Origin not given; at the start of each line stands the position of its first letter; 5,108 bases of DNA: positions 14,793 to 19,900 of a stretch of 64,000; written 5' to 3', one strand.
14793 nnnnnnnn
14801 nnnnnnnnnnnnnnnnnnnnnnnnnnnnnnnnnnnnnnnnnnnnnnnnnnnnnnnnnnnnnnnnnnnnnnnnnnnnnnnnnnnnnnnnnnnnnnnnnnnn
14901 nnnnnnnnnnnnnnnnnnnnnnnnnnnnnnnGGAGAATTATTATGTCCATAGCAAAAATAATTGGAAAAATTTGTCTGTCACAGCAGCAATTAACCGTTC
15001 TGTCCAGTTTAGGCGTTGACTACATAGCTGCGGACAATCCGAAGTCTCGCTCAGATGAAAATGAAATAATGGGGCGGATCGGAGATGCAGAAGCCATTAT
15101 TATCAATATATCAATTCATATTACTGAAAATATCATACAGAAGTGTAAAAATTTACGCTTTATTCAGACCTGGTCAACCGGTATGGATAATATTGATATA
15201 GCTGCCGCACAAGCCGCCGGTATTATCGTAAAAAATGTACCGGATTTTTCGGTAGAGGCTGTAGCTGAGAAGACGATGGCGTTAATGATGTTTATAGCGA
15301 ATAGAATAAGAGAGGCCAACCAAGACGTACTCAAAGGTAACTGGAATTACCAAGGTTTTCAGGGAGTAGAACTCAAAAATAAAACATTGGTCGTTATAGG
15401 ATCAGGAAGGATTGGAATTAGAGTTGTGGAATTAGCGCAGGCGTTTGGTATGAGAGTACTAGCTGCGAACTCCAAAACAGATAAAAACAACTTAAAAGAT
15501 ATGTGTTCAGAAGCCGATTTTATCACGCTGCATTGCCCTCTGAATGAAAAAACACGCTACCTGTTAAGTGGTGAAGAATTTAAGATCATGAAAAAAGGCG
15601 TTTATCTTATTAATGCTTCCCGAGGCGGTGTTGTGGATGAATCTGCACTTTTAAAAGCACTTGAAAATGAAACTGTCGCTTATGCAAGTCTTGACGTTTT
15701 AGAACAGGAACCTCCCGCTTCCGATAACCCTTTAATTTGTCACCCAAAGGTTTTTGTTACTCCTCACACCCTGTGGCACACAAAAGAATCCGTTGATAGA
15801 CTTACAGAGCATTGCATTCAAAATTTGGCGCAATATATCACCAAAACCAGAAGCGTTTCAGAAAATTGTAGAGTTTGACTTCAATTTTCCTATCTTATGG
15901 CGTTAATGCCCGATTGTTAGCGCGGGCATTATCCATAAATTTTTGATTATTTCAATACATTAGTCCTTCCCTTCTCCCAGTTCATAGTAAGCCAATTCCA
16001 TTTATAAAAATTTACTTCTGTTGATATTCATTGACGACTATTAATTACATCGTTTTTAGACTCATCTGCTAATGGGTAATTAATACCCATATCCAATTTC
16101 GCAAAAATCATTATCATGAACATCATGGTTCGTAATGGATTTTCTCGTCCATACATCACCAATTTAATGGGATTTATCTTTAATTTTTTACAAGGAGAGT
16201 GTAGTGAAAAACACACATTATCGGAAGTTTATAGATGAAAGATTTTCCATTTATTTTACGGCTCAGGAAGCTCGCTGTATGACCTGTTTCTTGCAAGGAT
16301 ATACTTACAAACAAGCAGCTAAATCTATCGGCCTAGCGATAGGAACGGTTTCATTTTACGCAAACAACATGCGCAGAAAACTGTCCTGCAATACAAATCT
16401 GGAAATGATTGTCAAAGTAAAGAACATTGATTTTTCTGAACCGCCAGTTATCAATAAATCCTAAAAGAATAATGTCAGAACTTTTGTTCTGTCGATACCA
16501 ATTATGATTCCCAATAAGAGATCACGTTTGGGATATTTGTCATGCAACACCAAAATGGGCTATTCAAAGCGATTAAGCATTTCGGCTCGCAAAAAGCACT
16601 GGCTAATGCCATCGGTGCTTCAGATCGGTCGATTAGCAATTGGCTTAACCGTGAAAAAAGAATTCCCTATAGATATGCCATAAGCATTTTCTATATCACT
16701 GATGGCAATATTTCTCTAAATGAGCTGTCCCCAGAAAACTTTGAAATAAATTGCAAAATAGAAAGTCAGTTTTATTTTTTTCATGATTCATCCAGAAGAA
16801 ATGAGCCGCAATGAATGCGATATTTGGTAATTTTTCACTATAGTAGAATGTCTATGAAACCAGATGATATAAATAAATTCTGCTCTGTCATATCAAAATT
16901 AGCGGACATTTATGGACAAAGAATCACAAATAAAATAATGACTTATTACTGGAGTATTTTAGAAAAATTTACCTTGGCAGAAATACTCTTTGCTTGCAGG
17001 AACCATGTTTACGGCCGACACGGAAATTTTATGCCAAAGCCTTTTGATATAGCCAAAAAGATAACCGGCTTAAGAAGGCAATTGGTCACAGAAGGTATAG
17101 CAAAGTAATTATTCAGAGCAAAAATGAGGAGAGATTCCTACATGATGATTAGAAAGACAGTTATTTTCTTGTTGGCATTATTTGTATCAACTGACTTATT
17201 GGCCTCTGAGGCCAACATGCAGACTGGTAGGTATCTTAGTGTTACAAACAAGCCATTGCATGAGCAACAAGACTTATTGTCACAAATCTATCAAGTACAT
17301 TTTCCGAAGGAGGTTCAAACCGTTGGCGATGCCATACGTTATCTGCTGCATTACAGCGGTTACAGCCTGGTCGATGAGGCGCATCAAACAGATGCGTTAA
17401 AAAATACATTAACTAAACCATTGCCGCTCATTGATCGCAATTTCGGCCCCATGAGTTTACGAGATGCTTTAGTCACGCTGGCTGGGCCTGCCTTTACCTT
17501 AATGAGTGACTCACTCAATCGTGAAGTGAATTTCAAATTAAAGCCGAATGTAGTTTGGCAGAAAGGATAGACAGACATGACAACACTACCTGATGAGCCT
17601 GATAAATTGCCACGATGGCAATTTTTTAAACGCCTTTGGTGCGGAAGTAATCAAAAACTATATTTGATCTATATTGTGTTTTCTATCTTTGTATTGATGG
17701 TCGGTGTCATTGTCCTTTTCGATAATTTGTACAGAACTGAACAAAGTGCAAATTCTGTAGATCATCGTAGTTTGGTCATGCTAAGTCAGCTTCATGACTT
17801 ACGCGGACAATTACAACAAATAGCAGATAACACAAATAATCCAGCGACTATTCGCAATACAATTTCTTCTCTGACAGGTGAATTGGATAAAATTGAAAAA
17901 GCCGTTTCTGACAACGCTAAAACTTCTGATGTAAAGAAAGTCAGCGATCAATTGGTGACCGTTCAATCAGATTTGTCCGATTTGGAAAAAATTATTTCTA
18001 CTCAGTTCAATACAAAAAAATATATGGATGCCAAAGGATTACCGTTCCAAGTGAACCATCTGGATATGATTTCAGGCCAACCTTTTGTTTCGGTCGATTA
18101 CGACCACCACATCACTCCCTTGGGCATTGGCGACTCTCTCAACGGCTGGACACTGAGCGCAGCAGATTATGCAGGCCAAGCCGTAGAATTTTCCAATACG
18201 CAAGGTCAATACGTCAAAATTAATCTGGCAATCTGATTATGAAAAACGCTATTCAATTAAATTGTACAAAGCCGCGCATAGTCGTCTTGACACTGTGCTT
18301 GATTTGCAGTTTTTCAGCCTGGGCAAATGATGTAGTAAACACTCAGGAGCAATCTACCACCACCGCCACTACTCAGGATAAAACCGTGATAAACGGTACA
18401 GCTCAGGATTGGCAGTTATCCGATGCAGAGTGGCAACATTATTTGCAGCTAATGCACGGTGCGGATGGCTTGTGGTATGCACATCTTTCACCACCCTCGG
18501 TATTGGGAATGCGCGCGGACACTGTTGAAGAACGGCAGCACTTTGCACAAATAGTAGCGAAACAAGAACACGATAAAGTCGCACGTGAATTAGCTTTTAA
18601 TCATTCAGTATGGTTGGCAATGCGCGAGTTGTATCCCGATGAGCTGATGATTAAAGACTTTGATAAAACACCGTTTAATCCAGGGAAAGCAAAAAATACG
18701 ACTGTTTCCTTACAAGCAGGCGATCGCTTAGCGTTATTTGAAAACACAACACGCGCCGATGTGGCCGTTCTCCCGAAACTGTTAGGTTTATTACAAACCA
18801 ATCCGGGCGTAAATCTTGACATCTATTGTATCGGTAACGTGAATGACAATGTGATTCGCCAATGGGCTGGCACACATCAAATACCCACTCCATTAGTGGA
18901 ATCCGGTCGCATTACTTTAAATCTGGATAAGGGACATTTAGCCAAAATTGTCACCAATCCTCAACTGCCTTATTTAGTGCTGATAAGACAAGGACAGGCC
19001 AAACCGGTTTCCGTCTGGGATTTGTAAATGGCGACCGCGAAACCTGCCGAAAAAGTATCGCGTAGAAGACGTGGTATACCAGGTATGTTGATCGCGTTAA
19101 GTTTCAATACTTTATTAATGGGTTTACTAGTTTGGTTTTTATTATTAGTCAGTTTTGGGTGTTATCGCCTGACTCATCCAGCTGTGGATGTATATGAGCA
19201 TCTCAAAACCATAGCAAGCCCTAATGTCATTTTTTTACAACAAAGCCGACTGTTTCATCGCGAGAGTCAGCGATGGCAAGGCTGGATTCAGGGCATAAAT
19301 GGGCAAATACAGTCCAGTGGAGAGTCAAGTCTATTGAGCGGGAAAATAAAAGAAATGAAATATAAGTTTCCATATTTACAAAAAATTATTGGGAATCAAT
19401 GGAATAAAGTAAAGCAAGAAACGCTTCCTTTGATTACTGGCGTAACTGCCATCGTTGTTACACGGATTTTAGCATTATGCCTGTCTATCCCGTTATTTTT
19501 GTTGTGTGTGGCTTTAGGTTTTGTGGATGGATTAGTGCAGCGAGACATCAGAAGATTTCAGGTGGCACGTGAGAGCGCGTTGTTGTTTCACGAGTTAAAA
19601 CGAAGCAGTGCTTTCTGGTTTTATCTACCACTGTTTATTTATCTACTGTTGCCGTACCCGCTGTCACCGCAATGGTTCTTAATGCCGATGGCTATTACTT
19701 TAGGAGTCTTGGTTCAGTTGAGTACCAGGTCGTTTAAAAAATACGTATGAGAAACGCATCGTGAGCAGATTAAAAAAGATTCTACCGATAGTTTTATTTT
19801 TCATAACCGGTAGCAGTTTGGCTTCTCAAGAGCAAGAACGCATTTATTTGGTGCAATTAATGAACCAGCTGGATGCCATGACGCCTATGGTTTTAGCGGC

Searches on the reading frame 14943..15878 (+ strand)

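Call 17: search_protein_families(library=pfam, proteins=[window:14943-15878:+], max_evalue=0.001)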
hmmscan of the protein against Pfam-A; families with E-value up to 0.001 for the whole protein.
window:14943-15878:+ (311 aa): 2 families
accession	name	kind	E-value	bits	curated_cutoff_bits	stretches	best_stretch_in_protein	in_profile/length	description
PF02826.25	2-Hacid_dh_C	-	2.5e-53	180.6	25.1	1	112-276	1-177/178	D-isomer specific 2-hydroxyacid dehydrogenase, NAD binding domain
PF00389.36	2-Hacid_dh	-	1.1e-24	87.1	24.6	1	36-303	27-128/134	D-isomer specific 2-hydroxyacid dehydrogenase, catalytic domain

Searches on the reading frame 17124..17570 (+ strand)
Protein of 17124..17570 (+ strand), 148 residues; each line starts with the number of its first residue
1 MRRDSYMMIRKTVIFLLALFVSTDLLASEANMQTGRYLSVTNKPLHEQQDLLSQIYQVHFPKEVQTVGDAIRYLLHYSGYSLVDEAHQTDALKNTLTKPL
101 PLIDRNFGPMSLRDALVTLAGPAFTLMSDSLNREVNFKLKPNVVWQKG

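Call 17: search_protein_families(library=pfam, proteins=[window:17124-17570:+], max_evalue=0.001)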
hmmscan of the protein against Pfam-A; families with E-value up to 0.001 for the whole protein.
window:17124-17570:+ (148 aa): 0 families

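Call 76: search_protein_families(library=ncbifam, proteins=[window:17124-17570:+], max_evalue=0.001)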
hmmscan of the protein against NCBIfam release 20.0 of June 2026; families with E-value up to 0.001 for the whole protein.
window:17124-17570:+ (148 aa): 1 family
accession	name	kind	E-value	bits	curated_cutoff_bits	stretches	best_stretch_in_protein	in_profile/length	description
TIGR03748.1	conj_PilL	equivalog_domain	7.9e-33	112.7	64.15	1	33-137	2-105/105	PFGI-1 class ICE element type IV pilus protein PilL2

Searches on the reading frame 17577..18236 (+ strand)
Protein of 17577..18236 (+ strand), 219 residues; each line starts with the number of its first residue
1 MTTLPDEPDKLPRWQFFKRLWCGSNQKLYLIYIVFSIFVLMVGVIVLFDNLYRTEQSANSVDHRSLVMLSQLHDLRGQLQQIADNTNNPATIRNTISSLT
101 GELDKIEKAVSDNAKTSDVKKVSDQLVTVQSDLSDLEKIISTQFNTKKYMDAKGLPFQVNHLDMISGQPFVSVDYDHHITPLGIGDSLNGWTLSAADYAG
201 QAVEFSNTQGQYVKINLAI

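Call 17: search_protein_families(library=pfam, proteins=[window:17577-18236:+], max_evalue=0.001)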
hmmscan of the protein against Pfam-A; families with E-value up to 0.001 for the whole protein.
window:17577-18236:+ (219 aa): 0 families

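Call 76: search_protein_families(library=ncbifam, proteins=[window:17577-18236:+], max_evalue=0.001)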
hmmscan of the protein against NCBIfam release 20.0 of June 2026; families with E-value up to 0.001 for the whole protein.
window:17577-18236:+ (219 aa): 1 family
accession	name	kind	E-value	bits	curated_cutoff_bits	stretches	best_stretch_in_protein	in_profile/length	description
NF047515.1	SpiroCoCo_C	equivalog_domain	0.00034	19.9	125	1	48-146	165-257/313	SpiroCoCo family coiled-coil protein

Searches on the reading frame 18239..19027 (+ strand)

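Call 17: search_protein_families(library=pfam, proteins=[window:18239-19027:+], max_evalue=0.001)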
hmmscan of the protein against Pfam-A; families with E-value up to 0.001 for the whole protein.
window:18239-19027:+ (262 aa): 0 families

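Call 76: search_protein_families(library=ncbifam, proteins=[window:18239-19027:+], max_evalue=0.001)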
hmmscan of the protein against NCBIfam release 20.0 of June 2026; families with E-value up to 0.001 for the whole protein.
window:18239-19027:+ (262 aa): 1 family
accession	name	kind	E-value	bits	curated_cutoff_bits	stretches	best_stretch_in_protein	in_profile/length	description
TIGR03759.1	conj_TIGR03759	hypoth_equivalog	1.4e-47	161.8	126.4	1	54-253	8-198/200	TIGR03759 family integrating conjugative element protein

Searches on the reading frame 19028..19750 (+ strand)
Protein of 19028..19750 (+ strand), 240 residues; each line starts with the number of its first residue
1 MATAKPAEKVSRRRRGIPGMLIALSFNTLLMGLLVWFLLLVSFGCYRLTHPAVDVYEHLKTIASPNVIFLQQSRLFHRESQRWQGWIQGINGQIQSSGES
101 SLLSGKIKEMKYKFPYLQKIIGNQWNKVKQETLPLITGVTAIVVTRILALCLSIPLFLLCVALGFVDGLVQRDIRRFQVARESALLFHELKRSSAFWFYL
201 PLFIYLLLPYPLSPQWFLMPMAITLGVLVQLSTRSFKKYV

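Call 76: search_protein_families(library=ncbifam, proteins=[window:19028-19750:+], max_evalue=0.001)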
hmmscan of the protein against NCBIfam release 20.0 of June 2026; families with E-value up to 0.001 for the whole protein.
window:19028-19750:+ (240 aa): 1 family
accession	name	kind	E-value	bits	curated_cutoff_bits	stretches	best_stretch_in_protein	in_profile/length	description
TIGR03747.1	conj_TIGR03747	hypoth_equivalog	2.1e-32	112.6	138.5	1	117-239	111-232/233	TIGR03747 family integrating conjugative element membrane protein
